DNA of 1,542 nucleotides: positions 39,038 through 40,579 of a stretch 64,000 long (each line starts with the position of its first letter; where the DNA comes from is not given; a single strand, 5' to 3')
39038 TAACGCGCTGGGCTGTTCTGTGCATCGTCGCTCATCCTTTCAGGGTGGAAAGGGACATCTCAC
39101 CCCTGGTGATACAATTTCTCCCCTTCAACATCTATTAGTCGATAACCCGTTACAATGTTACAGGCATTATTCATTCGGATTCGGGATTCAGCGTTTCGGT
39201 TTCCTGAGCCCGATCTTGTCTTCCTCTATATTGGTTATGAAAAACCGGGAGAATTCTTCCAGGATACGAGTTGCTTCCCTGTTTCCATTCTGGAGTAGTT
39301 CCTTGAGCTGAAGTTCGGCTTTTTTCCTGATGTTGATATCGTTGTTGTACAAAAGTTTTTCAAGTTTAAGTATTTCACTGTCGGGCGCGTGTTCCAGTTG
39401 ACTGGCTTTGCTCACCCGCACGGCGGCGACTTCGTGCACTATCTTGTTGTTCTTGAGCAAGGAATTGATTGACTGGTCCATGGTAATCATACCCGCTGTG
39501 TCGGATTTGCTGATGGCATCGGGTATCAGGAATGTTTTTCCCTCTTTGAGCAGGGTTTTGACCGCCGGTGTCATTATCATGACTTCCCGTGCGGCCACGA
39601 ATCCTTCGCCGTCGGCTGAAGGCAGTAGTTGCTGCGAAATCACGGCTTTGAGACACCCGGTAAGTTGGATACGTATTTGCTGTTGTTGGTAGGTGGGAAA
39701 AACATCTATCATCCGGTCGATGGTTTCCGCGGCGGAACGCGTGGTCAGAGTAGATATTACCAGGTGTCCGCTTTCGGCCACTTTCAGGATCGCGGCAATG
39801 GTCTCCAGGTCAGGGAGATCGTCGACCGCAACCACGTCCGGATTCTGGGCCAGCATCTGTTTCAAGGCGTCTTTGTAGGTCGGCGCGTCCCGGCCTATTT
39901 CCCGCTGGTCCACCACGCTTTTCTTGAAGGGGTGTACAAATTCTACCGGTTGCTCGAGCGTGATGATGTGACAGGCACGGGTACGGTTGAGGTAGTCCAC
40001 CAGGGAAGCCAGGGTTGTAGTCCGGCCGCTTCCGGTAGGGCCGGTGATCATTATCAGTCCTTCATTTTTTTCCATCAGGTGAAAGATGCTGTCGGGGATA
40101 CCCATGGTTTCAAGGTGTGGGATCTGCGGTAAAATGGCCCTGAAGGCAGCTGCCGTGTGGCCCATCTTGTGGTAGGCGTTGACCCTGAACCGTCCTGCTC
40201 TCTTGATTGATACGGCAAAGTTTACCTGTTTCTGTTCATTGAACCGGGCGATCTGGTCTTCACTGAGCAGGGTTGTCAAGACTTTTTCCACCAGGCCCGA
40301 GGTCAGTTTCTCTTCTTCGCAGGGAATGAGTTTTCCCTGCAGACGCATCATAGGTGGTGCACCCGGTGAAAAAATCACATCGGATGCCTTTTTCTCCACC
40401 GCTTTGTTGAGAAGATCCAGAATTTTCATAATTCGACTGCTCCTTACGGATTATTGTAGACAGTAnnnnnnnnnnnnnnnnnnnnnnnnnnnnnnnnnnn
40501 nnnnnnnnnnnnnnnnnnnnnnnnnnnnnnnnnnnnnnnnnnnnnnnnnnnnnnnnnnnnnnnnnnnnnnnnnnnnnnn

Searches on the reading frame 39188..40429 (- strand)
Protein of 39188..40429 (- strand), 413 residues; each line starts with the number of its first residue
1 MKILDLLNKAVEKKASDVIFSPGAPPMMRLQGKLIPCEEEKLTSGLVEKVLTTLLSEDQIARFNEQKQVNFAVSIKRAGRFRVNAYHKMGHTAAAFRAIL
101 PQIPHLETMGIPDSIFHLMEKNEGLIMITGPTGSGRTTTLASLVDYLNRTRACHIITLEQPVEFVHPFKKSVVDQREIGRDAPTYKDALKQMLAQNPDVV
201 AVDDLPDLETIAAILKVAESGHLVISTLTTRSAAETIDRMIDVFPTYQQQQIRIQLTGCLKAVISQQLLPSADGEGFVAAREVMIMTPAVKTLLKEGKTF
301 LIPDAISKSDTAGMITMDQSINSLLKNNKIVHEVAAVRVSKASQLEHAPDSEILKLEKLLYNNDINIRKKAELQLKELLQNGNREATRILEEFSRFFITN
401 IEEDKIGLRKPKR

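Call 19: search_protein_families(library=pfam, proteins=[window:39188-40429:-], max_evalue=0.001)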
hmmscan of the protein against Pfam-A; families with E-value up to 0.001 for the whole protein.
window:39188-40429:- (413 aa): 4 families
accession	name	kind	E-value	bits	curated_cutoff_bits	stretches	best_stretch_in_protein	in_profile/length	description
PF00437.27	T2SSE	-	3.1e-33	115.4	24.9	1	6-273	15-282/370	Type II/IV secretion system protein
PF13401.12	AAA_22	-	5e-05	24.1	27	1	121-206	3-94/130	AAA domain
PF13086.12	AAA_11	-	0.0004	20.7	27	0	117-205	12-68/257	AAA domain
PF13191.12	AAA_16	-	0.00083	20.3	32.6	0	122-222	23-132/167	AAA ATPase domain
